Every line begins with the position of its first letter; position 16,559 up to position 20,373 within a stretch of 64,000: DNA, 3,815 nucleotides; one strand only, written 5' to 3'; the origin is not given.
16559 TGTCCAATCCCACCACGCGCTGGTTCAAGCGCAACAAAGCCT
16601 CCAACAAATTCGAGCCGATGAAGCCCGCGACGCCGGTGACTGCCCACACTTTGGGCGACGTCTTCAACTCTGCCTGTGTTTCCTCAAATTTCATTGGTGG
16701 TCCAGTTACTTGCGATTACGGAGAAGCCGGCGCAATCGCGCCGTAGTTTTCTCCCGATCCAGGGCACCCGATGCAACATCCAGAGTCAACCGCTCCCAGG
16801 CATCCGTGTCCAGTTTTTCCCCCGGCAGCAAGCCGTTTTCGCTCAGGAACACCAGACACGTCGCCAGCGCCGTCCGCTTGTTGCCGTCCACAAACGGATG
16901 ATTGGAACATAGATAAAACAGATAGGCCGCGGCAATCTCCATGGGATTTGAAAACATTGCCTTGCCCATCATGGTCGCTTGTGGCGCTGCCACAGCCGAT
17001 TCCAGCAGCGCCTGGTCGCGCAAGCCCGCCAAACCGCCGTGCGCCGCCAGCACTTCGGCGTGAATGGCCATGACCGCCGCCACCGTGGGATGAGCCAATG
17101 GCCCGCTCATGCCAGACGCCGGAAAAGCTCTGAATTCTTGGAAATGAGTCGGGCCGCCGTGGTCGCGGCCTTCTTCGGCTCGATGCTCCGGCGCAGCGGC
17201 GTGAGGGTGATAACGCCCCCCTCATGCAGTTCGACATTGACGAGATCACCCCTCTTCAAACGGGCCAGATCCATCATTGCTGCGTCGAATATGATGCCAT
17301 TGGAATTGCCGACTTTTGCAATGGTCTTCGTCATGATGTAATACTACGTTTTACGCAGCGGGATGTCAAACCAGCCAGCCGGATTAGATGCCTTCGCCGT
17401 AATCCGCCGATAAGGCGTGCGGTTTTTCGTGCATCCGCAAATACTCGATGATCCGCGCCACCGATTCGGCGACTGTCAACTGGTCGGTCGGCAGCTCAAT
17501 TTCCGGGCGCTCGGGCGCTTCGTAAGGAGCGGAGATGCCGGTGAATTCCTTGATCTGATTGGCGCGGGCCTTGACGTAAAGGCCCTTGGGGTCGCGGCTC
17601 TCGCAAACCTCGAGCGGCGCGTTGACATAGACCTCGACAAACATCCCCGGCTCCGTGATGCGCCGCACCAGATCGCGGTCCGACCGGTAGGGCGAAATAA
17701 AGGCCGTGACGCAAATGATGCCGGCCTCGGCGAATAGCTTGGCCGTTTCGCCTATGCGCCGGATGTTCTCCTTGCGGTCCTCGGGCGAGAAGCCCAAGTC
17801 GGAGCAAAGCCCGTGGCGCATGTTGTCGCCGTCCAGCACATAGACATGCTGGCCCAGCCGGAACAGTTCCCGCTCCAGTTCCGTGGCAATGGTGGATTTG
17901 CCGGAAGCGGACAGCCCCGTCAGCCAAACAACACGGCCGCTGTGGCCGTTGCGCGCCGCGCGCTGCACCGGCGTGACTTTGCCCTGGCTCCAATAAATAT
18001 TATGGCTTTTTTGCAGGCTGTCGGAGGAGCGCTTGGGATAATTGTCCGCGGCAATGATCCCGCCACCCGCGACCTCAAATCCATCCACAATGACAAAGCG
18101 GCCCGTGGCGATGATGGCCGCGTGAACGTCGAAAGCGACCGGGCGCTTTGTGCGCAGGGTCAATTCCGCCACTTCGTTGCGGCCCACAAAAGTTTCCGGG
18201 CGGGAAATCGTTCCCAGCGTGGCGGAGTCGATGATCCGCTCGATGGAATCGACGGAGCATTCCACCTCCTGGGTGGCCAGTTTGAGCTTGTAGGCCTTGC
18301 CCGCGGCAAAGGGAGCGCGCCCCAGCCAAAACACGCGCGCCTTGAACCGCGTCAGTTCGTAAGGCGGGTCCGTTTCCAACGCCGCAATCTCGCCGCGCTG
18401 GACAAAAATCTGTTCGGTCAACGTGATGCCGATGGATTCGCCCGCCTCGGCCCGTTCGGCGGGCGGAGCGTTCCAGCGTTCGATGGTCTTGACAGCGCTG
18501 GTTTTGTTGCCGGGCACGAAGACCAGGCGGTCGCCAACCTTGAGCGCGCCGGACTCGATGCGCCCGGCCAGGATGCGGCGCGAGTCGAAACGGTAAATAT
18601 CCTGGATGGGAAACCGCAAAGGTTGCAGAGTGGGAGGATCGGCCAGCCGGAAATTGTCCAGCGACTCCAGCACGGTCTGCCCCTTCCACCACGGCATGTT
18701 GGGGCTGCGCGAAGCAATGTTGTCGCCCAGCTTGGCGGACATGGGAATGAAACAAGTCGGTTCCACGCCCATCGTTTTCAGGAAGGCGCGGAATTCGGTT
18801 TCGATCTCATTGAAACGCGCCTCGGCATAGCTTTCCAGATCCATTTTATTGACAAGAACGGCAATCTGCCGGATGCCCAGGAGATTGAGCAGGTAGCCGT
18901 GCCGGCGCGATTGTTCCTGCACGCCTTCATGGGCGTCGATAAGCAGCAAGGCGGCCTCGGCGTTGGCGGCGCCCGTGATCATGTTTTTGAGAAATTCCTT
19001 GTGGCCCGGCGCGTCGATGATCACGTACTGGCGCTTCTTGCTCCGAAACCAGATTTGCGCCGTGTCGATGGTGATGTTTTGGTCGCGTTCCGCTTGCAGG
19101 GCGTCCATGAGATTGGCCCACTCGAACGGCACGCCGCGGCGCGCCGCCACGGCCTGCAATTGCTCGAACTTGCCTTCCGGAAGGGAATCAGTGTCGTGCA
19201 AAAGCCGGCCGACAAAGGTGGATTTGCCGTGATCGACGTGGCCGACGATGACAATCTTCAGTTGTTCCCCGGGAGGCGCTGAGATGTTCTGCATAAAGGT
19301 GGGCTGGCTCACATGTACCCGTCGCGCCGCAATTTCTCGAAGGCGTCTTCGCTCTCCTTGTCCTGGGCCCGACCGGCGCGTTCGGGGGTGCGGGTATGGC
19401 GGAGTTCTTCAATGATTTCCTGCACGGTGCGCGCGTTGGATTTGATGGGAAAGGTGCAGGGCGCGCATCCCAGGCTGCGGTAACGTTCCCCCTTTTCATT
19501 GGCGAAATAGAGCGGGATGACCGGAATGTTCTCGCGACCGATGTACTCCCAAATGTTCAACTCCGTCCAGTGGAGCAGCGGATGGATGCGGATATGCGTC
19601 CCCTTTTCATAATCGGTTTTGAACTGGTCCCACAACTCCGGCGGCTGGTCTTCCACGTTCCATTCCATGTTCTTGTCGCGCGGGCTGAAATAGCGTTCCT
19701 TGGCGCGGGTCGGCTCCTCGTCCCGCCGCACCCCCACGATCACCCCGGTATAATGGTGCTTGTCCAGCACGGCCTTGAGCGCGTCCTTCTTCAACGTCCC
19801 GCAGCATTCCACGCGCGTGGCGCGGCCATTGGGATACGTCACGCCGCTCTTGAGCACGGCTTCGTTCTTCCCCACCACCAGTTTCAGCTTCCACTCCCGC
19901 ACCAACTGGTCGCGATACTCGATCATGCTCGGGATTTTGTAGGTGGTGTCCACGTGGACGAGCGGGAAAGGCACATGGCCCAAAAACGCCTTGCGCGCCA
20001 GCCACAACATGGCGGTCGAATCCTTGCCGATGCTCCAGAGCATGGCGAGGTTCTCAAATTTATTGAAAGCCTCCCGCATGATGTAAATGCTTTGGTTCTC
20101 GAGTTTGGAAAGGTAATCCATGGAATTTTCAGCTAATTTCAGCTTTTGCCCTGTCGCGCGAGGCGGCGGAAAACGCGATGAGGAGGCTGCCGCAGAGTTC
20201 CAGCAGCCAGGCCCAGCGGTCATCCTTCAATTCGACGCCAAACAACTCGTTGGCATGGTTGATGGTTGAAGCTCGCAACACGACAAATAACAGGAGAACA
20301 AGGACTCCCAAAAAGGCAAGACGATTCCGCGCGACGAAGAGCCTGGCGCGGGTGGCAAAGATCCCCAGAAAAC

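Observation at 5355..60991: About 55 kb and ~50 genes on one strand: an exosortase/PEP-CTERM-type EPS mega-locus headed by an RfaH-like antiterminator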

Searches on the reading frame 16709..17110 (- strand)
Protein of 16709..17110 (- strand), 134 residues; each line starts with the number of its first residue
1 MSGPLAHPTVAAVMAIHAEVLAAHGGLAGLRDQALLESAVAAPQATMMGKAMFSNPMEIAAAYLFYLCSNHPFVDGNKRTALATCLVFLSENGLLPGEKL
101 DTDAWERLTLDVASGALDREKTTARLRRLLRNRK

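Call 4: search_protein_families(library=ncbifam, proteins=[window:16709-17110:-], max_evalue=0.001)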
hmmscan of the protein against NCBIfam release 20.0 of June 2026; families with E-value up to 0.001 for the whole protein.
window:16709-17110:- (134 aa): 2 families
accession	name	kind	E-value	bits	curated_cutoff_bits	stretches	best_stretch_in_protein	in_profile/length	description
TIGR01550.1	DOC_P1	subfamily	1.4e-10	41.4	38.65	1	14-116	8-109/122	type II toxin-antitoxin system death-on-curing family toxin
NF041381.1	XopAC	subfamily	0.0008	18.2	450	1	44-97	367-419/451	XopAC/AvrAC family type III secretion system effector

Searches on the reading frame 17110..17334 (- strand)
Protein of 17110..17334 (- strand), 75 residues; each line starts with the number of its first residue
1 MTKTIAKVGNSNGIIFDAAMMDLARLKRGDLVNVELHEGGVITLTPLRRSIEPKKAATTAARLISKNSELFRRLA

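Call 12: search_protein_families(library=pfam, proteins=[window:17110-17334:-], max_evalue=0.01)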
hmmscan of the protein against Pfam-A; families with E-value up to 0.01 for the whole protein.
window:17110-17334:- (75 aa): 1 family
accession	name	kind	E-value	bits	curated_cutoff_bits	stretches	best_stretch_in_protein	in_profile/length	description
PF04014.23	MazE_antitoxin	-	0.001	19.4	24.7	1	6-50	2-46/48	Antidote-toxin recognition MazE, bacterial antitoxin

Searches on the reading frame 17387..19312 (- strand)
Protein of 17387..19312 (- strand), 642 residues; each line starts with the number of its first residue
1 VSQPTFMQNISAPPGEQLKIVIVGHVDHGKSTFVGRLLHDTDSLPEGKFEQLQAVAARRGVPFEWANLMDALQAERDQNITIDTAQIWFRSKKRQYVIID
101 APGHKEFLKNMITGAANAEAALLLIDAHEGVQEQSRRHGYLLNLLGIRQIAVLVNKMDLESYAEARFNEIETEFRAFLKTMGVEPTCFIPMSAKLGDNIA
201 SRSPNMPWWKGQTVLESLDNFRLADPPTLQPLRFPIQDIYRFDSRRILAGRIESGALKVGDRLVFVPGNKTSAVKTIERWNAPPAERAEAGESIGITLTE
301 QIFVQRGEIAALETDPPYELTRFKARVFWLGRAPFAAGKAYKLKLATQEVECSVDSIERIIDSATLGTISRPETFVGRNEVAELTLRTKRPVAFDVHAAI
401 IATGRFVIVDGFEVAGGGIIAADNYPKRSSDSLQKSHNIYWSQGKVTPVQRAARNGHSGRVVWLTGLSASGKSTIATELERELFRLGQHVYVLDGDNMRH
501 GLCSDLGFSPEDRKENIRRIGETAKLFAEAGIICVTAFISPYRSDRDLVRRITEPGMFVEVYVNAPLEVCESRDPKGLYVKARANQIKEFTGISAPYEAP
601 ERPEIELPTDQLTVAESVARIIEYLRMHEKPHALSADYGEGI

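Call 5: search_protein_families(library=ncbifam, proteins=[window:17387-19312:-], max_evalue=0.001)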
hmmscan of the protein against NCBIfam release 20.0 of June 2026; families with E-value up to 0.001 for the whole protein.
window:17387-19312:- (642 aa): 45 families (the best 25 are shown)
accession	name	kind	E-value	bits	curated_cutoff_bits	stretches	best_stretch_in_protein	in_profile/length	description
NF004035.0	PRK05506.1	subfamily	6e-191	636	715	1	17-628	24-629/632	bifunctional sulfate adenylyltransferase subunit 1/adenylylsulfate kinase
TIGR02034.1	CysN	subfamily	1.7e-104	350.1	336.1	1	18-412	1-396/406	sulfate adenylyltransferase, large subunit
NF003478.0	PRK05124.1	equivalog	5.8e-101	338.4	590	1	17-423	27-436/475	sulfate adenylyltransferase subunit CysN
NF008969.0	PRK12317.1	subfamily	1.5e-98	330.2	502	1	16-420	6-419/426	elongation factor 1-alpha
TIGR00483.1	EF-1_alpha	equivalog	7e-88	294.9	540.1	1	16-420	6-419/427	translation elongation factor EF-1 subunit alpha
NF003013.0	PRK03846.1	subfamily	2e-85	285.6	163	1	434-629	3-198/202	adenylyl-sulfate kinase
TIGR00455.1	apsK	equivalog_domain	6.2e-76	254.2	138.7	1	444-625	4-184/184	adenylyl-sulfate kinase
NF002059.0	PRK00889.1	subfamily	9.9e-62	207.8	244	1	457-628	3-172/177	adenylyl-sulfate kinase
NF004040.0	PRK05537.1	equivalog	9.3e-58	196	669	1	457-626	394-565/572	bifunctional sulfate adenylyltransferase/adenylylsulfate kinase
NF000766.0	PRK00049.1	subfamily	1.1e-35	123.2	449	1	18-331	13-315/396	elongation factor Tu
TIGR00475.1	selB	equivalog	3.1e-34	118.6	242.25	1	72-317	28-263/581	selenocysteine-specific translation elongation factor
NF009372.0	PRK12735.1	subfamily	4.9e-34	117.8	479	1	19-331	14-315/396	elongation factor Tu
NF009373.0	PRK12736.1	subfamily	5.8e-34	117.5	452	1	18-331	13-313/394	elongation factor Tu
TIGR00485.1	EF-Tu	equivalog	7.6e-32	110.5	522.4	1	18-331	13-313/394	elongation factor Tu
NF004041.0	PRK05541.1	subfamily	5.3e-28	98.2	127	1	458-625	6-170/176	adenylyl-sulfate kinase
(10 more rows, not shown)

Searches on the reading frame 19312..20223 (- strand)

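Call 5: search_protein_families(library=ncbifam, proteins=[window:19312-20223:-], max_evalue=0.001)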
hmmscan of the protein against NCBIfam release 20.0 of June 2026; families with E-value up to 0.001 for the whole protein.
window:19312-20223:- (304 aa): 13 families
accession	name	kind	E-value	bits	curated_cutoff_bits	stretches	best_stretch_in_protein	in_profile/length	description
NF003587.0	PRK05253.1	subfamily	1.2e-110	369.5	195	2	32-244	3-214/301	sulfate adenylyltransferase subunit CysD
NF009214.0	PRK12563.1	equivalog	8.6e-84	281.6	413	2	26-244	12-229/317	sulfate adenylyltransferase subunit CysD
TIGR02039.1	CysD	subfamily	3.1e-81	273.2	396.6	2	38-244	1-206/294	sulfate adenylyltransferase, small subunit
NF002537.0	PRK02090.1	equivalog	5.3e-19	68.8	154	1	38-264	23-220/244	phosphoadenylyl-sulfate reductase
TIGR02055.1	APS_reductase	subfamily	6.9e-17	61.9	235.3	1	202-264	118-175/194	adenylylsulfate reductase, thioredoxin dependent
NF006351.0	PRK08576.1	equivalog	7.5e-17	61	290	1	29-257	209-402/436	hypothetical protein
TIGR00434.1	cysH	subfamily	2e-12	47.4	165.1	1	207-263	143-194/214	phosophoadenylyl-sulfate reductase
NF006327.0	PRK08557.1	equivalog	3.5e-12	45.8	366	1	32-274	153-372/415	hypothetical protein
NF010367.0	PRK13795.1-2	equivalog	1.2e-11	43.8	456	1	31-256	216-415/584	hypothetical protein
NF010368.0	PRK13795.1-3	equivalog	4.6e-11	41.7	588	1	34-269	224-433/635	hypothetical protein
NF010369.0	PRK13795.1-4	equivalog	2.3e-09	36.1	1086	1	33-256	228-428/633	hypothetical protein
TIGR02057.1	PAPS_reductase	equivalog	1.4e-08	34.9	254.2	0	206-262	153-204/224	phosphoadenosine phosphosulfate reductase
NF010366.0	PRK13795.1-1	equivalog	7.5e-06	24.4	745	1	36-272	242-459/667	hypothetical protein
